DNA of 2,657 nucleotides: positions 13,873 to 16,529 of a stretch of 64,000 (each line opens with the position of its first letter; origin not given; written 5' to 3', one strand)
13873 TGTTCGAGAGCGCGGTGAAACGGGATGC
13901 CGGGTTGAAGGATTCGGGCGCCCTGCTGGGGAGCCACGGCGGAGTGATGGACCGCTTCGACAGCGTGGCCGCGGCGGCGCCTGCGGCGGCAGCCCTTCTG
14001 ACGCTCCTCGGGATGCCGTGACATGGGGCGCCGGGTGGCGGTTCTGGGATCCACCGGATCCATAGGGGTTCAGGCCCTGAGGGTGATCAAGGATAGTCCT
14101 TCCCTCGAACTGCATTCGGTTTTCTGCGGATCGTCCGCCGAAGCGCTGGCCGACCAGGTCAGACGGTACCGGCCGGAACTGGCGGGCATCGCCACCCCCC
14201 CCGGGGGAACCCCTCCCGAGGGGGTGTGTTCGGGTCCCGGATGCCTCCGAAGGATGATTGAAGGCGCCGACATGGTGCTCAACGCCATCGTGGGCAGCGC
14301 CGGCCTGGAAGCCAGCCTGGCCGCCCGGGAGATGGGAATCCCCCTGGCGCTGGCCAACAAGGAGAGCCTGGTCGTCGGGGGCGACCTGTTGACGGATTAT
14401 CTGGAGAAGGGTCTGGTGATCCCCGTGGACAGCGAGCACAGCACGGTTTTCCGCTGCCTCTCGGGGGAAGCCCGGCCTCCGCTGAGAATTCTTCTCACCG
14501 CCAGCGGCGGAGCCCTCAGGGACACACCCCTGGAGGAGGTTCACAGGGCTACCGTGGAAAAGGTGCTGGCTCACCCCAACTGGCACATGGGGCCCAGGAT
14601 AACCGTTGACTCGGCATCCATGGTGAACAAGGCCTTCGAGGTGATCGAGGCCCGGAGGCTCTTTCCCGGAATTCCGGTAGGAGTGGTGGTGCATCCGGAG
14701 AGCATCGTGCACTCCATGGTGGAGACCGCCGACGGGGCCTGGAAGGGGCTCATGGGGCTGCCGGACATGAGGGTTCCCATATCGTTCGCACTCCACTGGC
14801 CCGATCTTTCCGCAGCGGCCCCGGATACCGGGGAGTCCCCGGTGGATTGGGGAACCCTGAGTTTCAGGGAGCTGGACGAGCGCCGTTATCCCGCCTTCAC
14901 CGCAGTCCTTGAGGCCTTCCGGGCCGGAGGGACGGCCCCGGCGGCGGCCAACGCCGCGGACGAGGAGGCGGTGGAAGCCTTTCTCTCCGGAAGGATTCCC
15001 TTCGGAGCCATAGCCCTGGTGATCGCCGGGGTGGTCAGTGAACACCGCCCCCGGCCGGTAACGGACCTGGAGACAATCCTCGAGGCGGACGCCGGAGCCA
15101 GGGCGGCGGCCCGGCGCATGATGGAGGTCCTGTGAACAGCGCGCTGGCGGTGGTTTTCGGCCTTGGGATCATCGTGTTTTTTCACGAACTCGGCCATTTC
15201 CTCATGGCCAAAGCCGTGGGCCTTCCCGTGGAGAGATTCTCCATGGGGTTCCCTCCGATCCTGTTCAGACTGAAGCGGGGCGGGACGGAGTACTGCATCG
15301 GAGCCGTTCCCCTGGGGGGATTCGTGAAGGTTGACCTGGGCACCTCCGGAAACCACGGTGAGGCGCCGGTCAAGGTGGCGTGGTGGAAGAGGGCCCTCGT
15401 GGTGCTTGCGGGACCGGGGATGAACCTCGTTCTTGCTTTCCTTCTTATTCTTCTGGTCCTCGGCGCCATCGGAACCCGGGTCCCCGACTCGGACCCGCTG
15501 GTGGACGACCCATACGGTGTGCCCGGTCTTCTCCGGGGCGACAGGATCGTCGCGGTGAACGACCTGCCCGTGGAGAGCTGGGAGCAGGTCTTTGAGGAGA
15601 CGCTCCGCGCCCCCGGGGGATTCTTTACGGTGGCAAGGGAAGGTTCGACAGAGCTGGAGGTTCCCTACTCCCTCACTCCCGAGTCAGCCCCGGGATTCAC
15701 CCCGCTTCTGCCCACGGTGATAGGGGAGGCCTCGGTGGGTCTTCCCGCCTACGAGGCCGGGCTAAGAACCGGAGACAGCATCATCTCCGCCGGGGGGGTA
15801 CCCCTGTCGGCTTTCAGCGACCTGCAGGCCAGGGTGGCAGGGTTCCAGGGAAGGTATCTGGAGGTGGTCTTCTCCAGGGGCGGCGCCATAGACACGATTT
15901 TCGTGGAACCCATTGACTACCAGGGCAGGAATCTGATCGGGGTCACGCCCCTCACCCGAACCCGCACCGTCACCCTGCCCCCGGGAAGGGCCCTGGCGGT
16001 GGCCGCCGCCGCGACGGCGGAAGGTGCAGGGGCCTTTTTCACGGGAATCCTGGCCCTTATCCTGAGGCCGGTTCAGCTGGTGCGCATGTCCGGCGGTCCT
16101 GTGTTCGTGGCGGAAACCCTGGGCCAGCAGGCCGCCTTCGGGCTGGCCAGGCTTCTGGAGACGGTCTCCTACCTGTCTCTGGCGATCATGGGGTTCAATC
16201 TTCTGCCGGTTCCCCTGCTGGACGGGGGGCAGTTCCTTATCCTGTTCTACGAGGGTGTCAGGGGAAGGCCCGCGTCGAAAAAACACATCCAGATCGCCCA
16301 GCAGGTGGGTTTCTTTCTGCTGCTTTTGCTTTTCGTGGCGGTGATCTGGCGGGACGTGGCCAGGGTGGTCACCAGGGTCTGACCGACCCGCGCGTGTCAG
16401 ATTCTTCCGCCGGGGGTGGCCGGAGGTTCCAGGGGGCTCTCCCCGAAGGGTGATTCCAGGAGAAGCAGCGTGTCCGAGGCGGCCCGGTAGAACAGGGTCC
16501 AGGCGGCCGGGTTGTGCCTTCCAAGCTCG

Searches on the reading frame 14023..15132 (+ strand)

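Call 72: search_protein_families(library=pfam, proteins=[window:14023-15132:+], max_evalue=0.00001)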
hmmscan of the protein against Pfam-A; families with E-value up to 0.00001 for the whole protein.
window:14023-15132:+ (370 aa): 3 families
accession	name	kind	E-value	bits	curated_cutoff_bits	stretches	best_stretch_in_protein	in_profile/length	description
PF08436.17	DXP_redisom_C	-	3e-32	111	26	1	132-214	1-84/84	1-deoxy-D-xylulose 5-phosphate reductoisomerase C-terminal domain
PF13288.12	DXPR_C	-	1.3e-30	106.4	27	1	244-361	1-114/115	DXP reductoisomerase C-terminal domain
PF02670.22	DXP_reductoisom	-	1.4e-23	84.4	21.7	1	5-120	1-129/129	1-deoxy-D-xylulose 5-phosphate reductoisomerase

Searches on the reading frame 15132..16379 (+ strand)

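Call 72: search_protein_families(library=pfam, proteins=[window:15132-16379:+], max_evalue=0.00001)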
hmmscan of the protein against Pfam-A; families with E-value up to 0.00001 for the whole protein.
window:15132-16379:+ (416 aa): 3 families
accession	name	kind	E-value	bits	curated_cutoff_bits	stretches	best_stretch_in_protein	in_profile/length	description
PF02163.28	Peptidase_M50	-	1.2e-51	175.6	27.2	1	7-400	2-221/221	Peptidase family M50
PF17820.7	PDZ_6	-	3.1e-09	36.9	27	0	200-236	5-41/54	PDZ domain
PF00595.29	PDZ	-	9.1e-07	29.6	23.2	0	195-234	27-66/81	PDZ domain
